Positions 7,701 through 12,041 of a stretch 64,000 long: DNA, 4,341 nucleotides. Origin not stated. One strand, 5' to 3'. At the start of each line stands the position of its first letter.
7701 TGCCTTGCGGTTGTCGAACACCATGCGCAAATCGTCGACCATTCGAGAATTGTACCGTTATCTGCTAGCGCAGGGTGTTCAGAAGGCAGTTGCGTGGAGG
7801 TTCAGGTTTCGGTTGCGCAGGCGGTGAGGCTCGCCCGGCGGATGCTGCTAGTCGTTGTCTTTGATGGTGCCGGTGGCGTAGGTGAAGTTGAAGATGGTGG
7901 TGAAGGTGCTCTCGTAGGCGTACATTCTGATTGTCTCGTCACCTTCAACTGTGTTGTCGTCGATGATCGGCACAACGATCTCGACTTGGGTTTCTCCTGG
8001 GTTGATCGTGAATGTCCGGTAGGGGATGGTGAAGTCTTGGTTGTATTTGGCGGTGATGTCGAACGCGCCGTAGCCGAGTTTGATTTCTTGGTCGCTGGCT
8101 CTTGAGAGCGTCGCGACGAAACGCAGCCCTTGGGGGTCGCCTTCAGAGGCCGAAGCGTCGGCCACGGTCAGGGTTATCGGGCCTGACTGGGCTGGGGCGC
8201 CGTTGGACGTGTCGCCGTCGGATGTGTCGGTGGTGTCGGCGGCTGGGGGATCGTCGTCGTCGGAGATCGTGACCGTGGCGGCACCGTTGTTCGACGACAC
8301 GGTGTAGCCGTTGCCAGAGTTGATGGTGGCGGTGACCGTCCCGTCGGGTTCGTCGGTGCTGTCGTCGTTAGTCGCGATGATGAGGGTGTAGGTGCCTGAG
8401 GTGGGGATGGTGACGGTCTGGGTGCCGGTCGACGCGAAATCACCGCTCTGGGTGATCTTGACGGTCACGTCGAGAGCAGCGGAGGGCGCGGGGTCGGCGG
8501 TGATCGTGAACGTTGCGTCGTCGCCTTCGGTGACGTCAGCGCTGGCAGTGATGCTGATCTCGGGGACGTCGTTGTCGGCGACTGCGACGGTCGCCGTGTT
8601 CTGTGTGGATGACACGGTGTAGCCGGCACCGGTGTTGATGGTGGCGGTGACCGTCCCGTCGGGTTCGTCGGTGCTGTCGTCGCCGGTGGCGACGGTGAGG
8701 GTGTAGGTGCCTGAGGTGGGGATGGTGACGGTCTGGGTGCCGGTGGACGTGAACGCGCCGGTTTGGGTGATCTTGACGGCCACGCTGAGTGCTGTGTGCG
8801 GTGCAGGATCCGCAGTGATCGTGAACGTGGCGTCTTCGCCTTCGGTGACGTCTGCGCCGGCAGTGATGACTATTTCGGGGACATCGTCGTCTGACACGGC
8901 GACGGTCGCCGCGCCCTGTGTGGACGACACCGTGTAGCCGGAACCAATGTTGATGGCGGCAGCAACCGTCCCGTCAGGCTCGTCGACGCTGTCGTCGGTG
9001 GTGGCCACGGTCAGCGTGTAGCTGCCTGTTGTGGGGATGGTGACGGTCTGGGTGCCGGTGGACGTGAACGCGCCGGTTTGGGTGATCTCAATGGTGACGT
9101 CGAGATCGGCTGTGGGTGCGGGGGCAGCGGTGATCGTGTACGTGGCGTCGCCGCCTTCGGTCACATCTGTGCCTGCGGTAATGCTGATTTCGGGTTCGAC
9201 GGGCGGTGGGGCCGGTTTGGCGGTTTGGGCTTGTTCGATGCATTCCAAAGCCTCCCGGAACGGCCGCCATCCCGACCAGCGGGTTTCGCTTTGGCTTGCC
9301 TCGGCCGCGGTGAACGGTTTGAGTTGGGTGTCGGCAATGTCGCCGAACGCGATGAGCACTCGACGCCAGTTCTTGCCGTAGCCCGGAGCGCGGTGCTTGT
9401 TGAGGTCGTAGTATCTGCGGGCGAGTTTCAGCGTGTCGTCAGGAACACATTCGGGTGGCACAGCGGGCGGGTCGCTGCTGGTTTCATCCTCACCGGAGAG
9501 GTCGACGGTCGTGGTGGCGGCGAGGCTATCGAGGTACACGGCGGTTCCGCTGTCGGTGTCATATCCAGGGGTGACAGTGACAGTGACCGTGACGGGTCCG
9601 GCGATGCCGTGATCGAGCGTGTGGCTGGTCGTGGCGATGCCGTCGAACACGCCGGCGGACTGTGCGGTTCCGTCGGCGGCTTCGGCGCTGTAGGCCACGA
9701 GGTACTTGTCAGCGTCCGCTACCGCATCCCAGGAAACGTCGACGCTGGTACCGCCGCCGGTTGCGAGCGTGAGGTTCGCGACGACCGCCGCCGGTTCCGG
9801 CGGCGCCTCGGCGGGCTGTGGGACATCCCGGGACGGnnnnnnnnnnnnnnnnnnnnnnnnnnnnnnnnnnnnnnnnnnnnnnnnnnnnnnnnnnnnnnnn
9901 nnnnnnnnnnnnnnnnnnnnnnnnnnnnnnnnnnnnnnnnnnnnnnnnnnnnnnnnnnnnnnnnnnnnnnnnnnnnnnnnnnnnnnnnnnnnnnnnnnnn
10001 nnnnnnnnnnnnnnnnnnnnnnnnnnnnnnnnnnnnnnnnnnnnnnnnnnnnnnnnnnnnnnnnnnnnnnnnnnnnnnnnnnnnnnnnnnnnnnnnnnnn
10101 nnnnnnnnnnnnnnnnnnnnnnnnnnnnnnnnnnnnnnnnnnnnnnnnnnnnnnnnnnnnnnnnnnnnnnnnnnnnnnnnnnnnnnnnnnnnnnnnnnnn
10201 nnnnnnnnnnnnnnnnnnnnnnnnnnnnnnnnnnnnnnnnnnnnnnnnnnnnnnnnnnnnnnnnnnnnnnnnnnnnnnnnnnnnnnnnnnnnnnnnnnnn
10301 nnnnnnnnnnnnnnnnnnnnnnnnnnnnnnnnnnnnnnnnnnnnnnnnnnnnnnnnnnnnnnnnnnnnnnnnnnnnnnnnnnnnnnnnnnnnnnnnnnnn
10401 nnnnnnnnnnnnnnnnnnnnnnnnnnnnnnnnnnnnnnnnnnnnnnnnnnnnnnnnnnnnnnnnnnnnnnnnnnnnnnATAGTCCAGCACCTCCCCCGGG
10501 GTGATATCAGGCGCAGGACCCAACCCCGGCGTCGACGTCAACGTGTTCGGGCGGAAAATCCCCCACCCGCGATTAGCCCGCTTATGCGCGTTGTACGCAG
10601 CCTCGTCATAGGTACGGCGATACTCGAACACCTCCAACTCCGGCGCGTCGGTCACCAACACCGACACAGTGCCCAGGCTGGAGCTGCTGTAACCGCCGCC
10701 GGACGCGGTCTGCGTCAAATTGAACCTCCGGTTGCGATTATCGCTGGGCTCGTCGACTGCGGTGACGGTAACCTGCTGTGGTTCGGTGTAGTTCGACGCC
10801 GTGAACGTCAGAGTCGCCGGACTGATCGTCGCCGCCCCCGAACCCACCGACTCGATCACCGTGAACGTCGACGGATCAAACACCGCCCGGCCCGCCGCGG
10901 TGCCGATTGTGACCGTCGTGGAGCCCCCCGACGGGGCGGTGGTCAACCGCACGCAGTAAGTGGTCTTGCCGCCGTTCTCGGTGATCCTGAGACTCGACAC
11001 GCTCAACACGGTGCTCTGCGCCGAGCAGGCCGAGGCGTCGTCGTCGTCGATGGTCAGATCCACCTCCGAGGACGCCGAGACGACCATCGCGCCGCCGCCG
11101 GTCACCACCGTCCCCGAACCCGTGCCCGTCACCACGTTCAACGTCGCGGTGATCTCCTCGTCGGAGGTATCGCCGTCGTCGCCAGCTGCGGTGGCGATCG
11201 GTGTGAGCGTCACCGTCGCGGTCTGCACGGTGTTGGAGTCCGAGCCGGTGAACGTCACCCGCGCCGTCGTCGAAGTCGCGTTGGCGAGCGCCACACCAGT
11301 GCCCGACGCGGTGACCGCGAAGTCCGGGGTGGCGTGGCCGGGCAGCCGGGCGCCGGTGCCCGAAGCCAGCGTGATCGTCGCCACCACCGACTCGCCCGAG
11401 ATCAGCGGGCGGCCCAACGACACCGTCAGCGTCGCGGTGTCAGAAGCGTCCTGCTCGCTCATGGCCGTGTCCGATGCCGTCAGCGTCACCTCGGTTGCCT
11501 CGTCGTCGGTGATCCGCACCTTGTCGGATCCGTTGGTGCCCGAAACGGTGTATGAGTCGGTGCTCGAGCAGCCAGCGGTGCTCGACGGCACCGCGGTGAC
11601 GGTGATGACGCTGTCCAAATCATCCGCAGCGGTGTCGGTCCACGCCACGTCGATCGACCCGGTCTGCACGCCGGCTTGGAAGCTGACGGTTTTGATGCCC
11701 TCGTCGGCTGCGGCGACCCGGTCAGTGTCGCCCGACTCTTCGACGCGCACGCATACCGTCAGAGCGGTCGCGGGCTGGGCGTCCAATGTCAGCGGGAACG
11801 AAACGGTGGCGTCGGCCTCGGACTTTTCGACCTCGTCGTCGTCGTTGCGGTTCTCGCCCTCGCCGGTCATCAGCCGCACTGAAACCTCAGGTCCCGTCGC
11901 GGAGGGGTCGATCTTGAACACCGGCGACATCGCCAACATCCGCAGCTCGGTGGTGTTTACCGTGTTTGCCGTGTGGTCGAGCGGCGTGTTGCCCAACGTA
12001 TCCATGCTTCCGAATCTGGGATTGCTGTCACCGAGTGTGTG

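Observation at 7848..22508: A 14.7-kb single ORF for a 4,886-aa secreted repeat protein sits between lepA and hrcA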

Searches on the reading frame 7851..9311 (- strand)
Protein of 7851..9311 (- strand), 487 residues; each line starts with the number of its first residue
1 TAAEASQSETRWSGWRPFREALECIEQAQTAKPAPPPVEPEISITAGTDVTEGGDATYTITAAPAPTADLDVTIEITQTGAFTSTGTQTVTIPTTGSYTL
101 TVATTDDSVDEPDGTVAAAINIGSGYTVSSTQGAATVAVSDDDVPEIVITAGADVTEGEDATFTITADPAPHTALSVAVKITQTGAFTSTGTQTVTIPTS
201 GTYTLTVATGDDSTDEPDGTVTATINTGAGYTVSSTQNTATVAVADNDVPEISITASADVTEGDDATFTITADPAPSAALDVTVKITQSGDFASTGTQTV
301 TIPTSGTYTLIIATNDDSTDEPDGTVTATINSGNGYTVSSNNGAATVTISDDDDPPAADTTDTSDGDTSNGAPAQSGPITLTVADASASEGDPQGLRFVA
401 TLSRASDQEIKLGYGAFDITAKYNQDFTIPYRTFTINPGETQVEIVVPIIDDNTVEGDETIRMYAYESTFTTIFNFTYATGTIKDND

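Call 25: search_protein_families(library=pfam, proteins=[window:7851-9311:-], max_evalue=1)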
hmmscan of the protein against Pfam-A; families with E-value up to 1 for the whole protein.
window:7851-9311:- (487 aa): 10 families
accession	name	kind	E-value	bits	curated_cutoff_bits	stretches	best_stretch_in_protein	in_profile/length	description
PF03160.20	Calx-beta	-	4.1e-07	30.5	27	1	386-463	15-92/119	Calx-beta domain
PF07691.17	PA14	-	0.00075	19.8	24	0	71-107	35-71/147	PA14 domain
PF23265.1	Ig-like_KY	-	0.0052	17.4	27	0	194-216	84-106/129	KY-like, immunoglobulin-like domain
PF23141.1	Ig_NOMO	-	0.008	16.6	27.5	0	190-207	31-48/75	NOMO Ig-like domain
PF20495.3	DUF6727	-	0.013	15.7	22.3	0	188-229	82-123/152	Family of unknown function (DUF6727)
PF18079.6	AglB_L1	-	0.016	15.7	23.6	1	165-250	4-82/87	Archaeal glycosylation protein B long peripheral domain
PF06832.18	BiPBP_C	-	0.027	14.8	26.8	0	323-353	51-82/90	Penicillin-Binding Protein C-terminus Family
PF20805.3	Integrin_A_Ig_2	-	0.13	12.6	24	0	249-325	8-78/145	Integrin alpha Ig-like domain 2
PF13629.12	T2SS-T3SS_pil_N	-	0.13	12.4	23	0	120-151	7-38/72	Pilus formation protein N terminal region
PF20579.4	LapA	-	0.41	11.5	27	0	248-351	1-98/99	LapA domain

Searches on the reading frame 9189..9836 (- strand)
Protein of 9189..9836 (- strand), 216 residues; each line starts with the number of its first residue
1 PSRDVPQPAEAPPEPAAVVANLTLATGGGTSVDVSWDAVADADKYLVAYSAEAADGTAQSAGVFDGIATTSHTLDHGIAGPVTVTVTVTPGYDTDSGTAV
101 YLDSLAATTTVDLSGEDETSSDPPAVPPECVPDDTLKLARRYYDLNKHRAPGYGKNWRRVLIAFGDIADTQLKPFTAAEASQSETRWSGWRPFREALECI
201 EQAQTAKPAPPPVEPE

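Call 68: predict_structure(alignment_id=A6)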
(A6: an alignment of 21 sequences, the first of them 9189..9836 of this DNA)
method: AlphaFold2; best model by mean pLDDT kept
length: 216 residues; sequences in the alignment: 21
mean_pLDDT: 88.5   pTM: 0.58
mean pLDDT of the five models: 88.5, 87.8, 87.4, 86.5, 78.0
residues with pLDDT >= 90: 145; 70-90: 52; 50-70: 10; < 50: 9
segments of 3 or more residues with pLDDT < 50: 117-124
pLDDT, mean of each block of 10 residues (from residue 1): 73 93 88 97 98 94 96 92 97 94 98 66 56 95 88 89 88 93 95 96 79 77
secondary structure, 60 per line:
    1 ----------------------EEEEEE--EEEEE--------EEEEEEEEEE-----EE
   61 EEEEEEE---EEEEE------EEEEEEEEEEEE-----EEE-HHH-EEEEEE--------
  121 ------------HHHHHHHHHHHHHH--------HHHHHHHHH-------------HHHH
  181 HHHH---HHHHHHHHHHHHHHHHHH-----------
elements in order: E23-28 E31-35 E44-53 E59-67 E71-75 E82-93 E99-101 E107-112 H133-146 H155-163 H177-184 H188-205

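Call 71: fold_search(model_id=the predicted structure, library=pdb)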
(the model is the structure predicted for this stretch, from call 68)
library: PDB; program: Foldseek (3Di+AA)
matches with E <= 10: 1699; with E <= 0.001: 86
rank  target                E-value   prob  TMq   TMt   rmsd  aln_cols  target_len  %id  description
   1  4je4_B                2.3e-05  1.00  0.33  0.67   4.3       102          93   24  Crystal Structure of Monobody NSa1/SHP2 N-SH2 Domain Complex (released 2013-08-28)
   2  8fn9_F                2.8e-05  1.00  0.33  0.62   4.2       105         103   14  Crystal structure of the C-terminal Fg domain of TNR with the single FN domain of PTPRZ (released 2023-07-12)
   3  5mtj_B                4.2e-05  1.00  0.34  0.67   3.8       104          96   22  Yes1-SH2 in complex with monobody Mb(Yes_1) (released 2017-04-05)
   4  6zz8_H                5.7e-05  1.00  0.31  0.63   4.2        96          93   20  MB_CRS6-15 bound to CrSAS-6_6HR (released 2021-07-07)
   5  4n5u                  6.4e-05  1.00  0.33  0.61   4.4       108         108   28  Crystal structure of the 4th FN3 domain of human Protein Tyrosine phosphatase, receptor type F [PSI-NYSGRC-006240] (released 2013-10-30)
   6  9f00_D                6.4e-05  1.00  0.33  0.66   4.0       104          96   22  Complex between D-SH2 domain of ABL with monobody DAM27 (released 2024-12-25)
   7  8fn8_B                7.2e-05  1.00  0.33  0.62   4.6       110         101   18  Crystal structure of the C-terminal Fg domain of TNC with the single FN domain of PTPRZ (released 2023-07-12)
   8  6bx5_C                8.1e-05  1.00  0.35  0.69   3.7       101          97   21  The crystal structure of fluoride channel Fluc Ec2 with Monobody S12 (released 2018-02-14)
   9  8fn9_D                8.7e-05  1.00  0.31  0.60   4.6       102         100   17  Crystal structure of the C-terminal Fg domain of TNR with the single FN domain of PTPRZ (released 2023-07-12)
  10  5kf4_D                9.2e-05  1.00  0.32  0.64   3.9        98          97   21  Crystal structure of FN3 domain (Residues P368-P466) of Human collagen XX (released 2016-07-06)
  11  9f01_E                1.2e-04  1.00  0.34  0.69   3.7       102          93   22  Complex between D-SH2 domain of ABL with monobody 'DAM21 (released 2024-12-25)
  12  6o02_B                1.2e-04  1.00  0.32  0.65   4.7       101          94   24  Monobody (MC3) bound to tyrosine kinase binding domain of E3 ubiquitin ligase CBL (released 2020-08-19)
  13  1x5h_MODEL_1_A        1.3e-04  1.00  0.30  0.44   6.3       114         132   18  The solution structure of the third fibronectin type III domain of human Neogenin (released 2005-11-15)
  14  5a43_C                1.4e-04  1.00  0.35  0.71   3.8       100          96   22  Crystal structure of a dual topology fluoride ion channel. (released 2015-09-02)
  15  6bx5_D                1.5e-04  1.00  0.34  0.66   3.7        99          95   21  The crystal structure of fluoride channel Fluc Ec2 with Monobody S12 (released 2018-02-14)
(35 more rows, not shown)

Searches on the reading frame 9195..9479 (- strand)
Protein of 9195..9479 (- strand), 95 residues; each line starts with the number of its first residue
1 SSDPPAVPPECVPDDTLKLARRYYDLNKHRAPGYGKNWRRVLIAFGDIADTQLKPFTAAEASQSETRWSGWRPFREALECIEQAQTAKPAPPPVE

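Call 89: search_solved_structures(query=window:9195-9479:-, max_evalue=10)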
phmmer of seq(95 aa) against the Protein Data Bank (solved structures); distinct sequences matched with E-value up to 10: 1.
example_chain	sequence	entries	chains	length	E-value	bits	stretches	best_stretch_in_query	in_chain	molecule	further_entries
5f0g_A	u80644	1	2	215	0.14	15.8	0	21-42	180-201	Glutathione S-transferase D2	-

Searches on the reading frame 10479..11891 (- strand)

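Call 25: search_protein_families(library=pfam, proteins=[window:10479-11891:-], max_evalue=1)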
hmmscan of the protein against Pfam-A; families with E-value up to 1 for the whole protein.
window:10479-11891:- (471 aa): 1 family
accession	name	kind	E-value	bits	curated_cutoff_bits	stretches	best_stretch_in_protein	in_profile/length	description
PF17766.7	fn3_6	-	0.21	12.2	26.4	0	351-383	44-76/99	Fibronectin type-III domain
